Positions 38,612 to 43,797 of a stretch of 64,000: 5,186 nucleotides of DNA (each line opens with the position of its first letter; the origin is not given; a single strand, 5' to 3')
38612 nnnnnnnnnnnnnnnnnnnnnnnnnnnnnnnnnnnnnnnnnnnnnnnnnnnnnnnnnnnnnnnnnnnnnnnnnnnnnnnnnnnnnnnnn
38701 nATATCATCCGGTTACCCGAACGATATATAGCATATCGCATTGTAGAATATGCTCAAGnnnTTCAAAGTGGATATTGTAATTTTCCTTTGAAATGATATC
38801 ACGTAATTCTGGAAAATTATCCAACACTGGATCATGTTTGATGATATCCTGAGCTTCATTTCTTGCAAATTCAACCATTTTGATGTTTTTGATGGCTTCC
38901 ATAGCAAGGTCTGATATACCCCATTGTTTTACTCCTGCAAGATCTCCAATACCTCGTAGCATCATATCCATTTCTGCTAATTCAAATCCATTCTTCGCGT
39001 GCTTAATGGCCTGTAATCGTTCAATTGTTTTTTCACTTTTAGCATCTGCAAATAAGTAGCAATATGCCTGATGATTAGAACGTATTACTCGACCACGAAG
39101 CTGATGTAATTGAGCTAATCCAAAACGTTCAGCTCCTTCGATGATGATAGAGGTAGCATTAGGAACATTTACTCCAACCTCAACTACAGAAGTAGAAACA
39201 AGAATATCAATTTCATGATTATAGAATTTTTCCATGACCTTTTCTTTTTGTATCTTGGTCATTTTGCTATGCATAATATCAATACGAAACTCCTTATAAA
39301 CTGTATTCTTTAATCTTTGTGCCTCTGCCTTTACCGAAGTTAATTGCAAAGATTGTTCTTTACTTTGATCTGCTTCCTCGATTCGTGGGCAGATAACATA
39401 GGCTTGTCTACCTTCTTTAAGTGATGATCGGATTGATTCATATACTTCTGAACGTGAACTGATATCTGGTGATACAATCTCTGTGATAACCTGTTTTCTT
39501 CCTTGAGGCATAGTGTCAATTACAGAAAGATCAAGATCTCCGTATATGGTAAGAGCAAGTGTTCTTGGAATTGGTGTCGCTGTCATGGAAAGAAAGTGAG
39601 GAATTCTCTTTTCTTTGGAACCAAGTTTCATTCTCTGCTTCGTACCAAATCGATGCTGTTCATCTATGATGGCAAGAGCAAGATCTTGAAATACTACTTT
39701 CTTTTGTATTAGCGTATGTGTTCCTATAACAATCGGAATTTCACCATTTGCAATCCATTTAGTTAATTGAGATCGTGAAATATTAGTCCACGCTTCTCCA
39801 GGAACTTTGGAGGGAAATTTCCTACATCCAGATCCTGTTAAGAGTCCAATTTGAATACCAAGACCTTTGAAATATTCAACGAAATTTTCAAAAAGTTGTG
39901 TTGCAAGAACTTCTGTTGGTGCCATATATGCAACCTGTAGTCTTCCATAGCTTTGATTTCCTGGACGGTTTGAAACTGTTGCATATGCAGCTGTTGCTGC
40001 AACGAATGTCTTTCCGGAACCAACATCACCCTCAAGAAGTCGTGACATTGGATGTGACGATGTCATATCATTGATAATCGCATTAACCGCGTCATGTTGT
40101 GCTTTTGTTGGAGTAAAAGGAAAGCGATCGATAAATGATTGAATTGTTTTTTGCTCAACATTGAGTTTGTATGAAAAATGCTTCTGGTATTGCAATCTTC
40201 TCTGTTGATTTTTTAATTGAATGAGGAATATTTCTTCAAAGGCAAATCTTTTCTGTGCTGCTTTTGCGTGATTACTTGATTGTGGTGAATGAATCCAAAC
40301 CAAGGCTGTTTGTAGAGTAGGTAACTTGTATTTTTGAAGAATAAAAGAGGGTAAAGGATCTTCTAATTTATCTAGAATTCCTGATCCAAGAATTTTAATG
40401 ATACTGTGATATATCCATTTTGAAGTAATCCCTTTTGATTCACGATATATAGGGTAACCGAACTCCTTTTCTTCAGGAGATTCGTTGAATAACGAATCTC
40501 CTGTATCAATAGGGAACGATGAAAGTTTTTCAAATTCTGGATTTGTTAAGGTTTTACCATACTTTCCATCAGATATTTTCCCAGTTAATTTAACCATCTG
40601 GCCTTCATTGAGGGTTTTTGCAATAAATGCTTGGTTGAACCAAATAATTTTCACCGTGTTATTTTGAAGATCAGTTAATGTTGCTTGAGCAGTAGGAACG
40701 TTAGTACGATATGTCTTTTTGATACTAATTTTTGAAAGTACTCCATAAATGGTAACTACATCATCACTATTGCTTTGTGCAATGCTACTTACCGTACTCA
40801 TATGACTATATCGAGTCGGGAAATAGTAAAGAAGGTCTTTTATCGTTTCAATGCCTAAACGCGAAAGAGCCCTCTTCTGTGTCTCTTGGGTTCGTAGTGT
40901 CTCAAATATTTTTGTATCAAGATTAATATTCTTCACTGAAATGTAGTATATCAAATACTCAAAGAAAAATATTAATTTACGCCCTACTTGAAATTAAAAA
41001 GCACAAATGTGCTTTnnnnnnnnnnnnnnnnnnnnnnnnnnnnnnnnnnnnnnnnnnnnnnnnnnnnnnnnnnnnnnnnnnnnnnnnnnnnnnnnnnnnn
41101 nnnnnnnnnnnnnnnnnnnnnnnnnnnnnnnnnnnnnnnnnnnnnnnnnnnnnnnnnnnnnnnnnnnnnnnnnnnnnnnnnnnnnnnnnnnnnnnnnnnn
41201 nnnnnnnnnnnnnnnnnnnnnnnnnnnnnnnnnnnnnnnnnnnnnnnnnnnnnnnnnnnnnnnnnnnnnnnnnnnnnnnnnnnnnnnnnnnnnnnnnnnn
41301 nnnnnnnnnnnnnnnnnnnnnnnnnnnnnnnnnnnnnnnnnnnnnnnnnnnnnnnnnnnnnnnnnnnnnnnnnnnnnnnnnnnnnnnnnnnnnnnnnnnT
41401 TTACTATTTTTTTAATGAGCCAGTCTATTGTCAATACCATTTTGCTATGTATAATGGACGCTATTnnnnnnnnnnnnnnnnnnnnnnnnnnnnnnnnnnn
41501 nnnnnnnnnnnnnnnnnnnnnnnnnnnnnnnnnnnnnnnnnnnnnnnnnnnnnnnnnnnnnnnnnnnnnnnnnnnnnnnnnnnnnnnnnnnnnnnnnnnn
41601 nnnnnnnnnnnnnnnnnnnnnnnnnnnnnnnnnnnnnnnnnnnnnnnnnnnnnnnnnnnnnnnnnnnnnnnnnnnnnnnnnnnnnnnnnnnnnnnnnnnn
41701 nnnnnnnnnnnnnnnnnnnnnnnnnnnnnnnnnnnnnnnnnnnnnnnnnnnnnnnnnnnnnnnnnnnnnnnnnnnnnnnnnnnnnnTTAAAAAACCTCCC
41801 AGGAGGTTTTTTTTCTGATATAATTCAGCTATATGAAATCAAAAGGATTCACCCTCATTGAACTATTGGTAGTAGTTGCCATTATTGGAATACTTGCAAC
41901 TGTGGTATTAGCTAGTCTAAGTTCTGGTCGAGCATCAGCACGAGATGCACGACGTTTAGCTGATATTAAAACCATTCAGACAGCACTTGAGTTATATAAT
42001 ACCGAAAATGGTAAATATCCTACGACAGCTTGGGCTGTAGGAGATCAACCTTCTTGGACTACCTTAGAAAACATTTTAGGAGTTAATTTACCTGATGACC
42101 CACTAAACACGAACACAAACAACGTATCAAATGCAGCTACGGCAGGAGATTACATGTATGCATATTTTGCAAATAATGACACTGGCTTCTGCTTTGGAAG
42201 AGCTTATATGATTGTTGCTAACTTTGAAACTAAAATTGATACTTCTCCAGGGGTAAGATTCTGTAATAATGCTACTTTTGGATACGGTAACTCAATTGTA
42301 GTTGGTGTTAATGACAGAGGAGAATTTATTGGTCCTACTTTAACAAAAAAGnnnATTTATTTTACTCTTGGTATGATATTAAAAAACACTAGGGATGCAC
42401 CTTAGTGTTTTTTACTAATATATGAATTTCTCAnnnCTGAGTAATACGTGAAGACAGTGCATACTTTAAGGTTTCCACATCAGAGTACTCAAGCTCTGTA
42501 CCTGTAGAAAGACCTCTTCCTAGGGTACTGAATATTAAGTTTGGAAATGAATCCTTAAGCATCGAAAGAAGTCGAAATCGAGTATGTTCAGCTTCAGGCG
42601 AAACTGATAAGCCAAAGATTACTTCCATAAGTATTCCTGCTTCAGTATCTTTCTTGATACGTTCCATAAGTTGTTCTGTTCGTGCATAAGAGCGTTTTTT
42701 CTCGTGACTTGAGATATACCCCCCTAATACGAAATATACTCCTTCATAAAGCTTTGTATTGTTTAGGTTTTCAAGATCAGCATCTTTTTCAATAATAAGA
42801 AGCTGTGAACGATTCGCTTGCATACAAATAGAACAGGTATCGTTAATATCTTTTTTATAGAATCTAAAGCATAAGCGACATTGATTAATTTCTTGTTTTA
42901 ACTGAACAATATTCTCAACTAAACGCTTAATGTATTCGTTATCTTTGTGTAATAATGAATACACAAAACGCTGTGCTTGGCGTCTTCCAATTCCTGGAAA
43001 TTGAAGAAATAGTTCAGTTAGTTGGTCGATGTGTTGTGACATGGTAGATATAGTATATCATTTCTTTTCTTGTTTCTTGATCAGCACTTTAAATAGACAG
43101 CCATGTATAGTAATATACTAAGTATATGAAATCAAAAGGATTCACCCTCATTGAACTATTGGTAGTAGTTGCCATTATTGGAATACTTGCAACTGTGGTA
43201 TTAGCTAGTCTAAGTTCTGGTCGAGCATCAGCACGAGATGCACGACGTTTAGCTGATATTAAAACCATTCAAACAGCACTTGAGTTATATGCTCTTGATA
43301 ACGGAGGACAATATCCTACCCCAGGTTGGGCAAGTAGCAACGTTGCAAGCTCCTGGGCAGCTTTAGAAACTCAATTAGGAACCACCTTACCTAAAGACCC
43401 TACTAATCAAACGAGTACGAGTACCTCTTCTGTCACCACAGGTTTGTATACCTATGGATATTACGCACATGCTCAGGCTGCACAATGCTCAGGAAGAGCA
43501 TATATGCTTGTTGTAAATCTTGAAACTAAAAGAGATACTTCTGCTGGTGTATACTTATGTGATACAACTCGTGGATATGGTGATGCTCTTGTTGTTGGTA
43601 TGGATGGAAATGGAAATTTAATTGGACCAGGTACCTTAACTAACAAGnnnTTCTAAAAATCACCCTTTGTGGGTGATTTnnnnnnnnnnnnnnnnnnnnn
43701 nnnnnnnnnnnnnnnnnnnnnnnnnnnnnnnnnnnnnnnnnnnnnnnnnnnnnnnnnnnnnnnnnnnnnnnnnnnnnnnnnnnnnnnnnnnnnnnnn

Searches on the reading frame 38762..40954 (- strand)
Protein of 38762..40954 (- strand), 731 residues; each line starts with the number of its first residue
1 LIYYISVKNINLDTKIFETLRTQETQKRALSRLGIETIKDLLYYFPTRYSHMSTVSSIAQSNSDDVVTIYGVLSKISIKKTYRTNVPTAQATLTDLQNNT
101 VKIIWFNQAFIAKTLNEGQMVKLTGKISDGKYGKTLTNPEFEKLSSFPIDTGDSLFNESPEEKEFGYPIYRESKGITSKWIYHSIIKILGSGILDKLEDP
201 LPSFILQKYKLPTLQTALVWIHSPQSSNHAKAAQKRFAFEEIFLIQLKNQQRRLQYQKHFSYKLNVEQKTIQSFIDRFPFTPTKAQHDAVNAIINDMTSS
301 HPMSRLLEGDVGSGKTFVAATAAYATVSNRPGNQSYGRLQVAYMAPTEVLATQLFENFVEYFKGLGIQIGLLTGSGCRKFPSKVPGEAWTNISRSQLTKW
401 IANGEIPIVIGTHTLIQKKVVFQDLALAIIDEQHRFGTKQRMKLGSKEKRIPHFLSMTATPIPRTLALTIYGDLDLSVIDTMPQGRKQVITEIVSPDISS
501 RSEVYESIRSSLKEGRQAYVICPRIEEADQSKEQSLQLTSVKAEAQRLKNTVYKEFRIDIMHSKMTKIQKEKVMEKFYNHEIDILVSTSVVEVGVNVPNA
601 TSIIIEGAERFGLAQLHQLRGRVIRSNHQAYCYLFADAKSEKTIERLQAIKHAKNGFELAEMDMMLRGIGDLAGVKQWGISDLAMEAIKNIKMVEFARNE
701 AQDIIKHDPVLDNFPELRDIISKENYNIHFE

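Call 67: search_protein_families(library=pfam, proteins=[window:38762-40954:-], max_evalue=0.001)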
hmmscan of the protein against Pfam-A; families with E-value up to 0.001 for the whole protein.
window:38762-40954:- (731 aa): 7 families
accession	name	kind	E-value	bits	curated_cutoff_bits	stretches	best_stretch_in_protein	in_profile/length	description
PF00270.35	DEAD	-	6.8e-22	78.4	26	1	283-466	1-164/167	DEAD/DEAH box helicase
PF00271.37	Helicase_C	-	6e-19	68.8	23.5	1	511-626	11-109/110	Helicase conserved C-terminal domain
PF17191.10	RecG_wedge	-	1.6e-18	67.3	23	1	24-146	10-130/162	RecG wedge domain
PF04851.21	ResIII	-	2.6e-11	44.1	22.5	1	281-461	3-162/164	Type III restriction enzyme, res subunit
PF19833.4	RecG_dom3_C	-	1.2e-09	38.5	26.8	1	655-712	3-62/87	ATP-dependent DNA helicase RecG, domain 3, C-terminal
PF01336.31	tRNA_anti-codon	-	1.2e-05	25.6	27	1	67-144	1-75/75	OB-fold nucleic acid binding domain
PF22590.2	Cas3-like_C_2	-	6.5e-05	23.6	27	1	545-627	19-105/106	CRISPR-associated nuclease/helicase Cas3, C-terminal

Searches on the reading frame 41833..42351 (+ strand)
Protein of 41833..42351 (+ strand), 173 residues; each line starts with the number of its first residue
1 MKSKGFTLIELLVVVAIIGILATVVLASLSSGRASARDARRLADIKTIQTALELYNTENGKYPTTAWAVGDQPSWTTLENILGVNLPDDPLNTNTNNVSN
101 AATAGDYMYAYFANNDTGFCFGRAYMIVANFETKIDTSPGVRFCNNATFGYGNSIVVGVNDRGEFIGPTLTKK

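Call 13: search_protein_families(library=pfam, proteins=[window:41833-42351:+], max_evalue=0.01)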
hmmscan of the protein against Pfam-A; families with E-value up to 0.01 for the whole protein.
window:41833-42351:+ (173 aa): 2 families
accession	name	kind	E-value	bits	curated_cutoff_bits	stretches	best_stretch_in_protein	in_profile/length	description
PF07963.17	N_methyl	-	6.3e-09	35.5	21.2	1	2-26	3-27/27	Prokaryotic N-terminal methylation motif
PF08334.16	T2SSG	-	0.0003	21.2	21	1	36-92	9-71/108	Type II secretion system (T2SS), protein G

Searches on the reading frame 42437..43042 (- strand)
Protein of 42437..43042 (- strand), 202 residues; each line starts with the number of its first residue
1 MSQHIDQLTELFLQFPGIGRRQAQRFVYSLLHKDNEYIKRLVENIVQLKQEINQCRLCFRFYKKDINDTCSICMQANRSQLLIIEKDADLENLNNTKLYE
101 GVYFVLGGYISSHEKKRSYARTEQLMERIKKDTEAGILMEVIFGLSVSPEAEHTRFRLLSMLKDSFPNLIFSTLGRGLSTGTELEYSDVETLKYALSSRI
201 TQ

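Call 13: search_protein_families(library=pfam, proteins=[window:42437-43042:-], max_evalue=0.01)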
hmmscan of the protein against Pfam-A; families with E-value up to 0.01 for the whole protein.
window:42437-43042:- (202 aa): 4 families
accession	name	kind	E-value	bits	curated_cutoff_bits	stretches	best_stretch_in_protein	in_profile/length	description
PF21176.3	RecR_HhH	-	2.6e-08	34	27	1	5-47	1-43/45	RecR, helix-hairpin-helix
PF13662.12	Toprim_4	-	5.5e-05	23.7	25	1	79-160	1-72/85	Toprim domain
PF21175.2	RecR_C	-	0.00025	20.8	22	1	177-199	1-23/24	RecR, C-terminal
PF01751.28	Toprim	-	0.002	18.7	23.1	1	81-167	2-85/96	Toprim domain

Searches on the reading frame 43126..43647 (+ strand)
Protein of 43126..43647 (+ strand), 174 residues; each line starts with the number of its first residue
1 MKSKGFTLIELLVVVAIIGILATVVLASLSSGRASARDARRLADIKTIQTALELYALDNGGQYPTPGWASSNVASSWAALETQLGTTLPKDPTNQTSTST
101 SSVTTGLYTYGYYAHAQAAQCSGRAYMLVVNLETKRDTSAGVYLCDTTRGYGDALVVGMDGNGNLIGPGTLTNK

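Call 13: search_protein_families(library=pfam, proteins=[window:43126-43647:+], max_evalue=0.01)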
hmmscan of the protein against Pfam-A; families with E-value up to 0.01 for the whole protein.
window:43126-43647:+ (174 aa): 2 families
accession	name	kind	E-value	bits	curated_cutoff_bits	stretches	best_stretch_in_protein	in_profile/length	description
PF07963.17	N_methyl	-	6.2e-09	35.5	21.2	1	2-26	3-27/27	Prokaryotic N-terminal methylation motif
PF08334.16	T2SSG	-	0.0054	17.2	21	0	36-67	9-41/108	Type II secretion system (T2SS), protein G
